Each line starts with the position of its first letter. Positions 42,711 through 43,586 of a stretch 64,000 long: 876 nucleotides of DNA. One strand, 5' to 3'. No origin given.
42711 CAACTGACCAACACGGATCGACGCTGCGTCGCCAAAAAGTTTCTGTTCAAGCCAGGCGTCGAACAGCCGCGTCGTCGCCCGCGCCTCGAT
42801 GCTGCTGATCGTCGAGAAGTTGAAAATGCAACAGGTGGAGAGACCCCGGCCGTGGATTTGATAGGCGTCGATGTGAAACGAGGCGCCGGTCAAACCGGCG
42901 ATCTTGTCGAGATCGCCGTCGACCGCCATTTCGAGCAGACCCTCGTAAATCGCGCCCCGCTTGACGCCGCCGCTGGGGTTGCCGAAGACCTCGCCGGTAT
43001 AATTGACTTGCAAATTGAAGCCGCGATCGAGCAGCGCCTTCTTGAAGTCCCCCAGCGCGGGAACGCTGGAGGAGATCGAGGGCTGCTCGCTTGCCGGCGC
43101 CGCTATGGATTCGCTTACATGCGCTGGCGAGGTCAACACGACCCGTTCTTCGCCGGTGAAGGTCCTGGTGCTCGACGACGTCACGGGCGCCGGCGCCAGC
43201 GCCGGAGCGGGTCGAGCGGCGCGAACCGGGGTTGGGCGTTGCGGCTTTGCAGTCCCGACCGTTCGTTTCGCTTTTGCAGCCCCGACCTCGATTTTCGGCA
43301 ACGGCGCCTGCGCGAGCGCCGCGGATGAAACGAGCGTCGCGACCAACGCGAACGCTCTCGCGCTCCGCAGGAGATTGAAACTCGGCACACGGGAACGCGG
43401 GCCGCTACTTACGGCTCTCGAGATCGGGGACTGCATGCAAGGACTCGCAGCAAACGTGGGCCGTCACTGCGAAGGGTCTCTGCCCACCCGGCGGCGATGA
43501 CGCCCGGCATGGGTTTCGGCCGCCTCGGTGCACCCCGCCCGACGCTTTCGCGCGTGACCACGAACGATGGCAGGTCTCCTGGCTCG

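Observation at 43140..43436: The porin N-terminus looks like the front end of a TonB-dependent receptor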

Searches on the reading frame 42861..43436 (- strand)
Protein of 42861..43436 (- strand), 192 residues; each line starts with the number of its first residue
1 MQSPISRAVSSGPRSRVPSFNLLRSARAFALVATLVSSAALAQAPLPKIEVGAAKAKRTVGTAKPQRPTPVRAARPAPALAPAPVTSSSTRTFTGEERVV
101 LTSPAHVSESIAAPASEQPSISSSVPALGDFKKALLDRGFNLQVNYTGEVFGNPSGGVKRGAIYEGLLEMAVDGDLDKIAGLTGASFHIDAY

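Call 67: find_homologous_proteins(query=A9, max_evalue=0.00001)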
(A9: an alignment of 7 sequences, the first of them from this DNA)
Query A9 (7 sequences) (192 aa, profile of the alignment): 12 proteins with E <= 0.00001 among 8000 candidates.
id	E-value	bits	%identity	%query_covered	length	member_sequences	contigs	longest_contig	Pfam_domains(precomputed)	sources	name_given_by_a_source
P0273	1.7e-36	144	70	35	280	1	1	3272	PF04966.19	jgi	-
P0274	2.5e-34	137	71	43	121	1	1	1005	-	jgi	jgi:porin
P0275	4.1e-34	136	70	44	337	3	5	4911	PF04966.19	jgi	jgi:porin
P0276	4.7e-33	133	68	44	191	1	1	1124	PF04966.19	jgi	jgi:porin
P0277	2.0e-25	108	64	42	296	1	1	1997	PF04966.19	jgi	jgi:porin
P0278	8.0e-24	103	71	34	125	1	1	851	PF04966.19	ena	-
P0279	1.9e-20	92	66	36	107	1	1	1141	-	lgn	-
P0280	2.8e-12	65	41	41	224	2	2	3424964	PF04966.19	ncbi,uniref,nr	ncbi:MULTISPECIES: carbohydrate porin [Methyloceanibacter]|uniref:carbohydrate porin n=1 Tax=Methylo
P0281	3.2e-12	65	44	39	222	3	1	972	PF04966.19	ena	-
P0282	4.5e-12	65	33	61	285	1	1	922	PF04966.19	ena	-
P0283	5.8e-10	58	47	33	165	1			-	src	-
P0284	6.0e-8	51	48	32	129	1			-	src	-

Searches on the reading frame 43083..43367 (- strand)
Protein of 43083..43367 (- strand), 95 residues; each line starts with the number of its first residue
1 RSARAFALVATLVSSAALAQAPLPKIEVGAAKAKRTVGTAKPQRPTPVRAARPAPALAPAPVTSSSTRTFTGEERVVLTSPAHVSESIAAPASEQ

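Call 42: find_homologous_proteins(query=A5, max_evalue=10)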
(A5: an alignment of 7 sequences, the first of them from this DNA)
Query A5 (7 sequences) (95 aa, profile of the alignment): 2 proteins with E <= 10 among 4497 candidates.
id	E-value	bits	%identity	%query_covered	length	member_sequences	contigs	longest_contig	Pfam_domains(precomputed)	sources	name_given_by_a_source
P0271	1.7e-3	37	-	-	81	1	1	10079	-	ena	-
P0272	4.9e-1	29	-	-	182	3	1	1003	-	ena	-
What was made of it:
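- The sequence-only N-terminal profile search found no TBDT at E<=10 (call 42).
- Tried and rejected: (1) A profile of the N-terminal extension alone (A5) against 5.8 billion proteins gave only 2 weak hits and no TBDT (call 42).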

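Call 80: find_encoding_contigs(protein=P0271, flank=3000, max_places=3)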
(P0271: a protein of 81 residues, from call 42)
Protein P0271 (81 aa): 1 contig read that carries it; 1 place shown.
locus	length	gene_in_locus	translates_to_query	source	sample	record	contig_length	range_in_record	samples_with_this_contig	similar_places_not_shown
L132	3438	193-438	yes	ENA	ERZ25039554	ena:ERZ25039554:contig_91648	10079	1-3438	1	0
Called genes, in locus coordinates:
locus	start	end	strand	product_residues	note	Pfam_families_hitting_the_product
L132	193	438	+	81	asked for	-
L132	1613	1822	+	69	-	PF04966:OprB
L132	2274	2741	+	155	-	PF03709:OKR_DC_1_N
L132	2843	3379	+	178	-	PF01276:OKR_DC_1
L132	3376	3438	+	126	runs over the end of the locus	PF01276:OKR_DC_1 (weak)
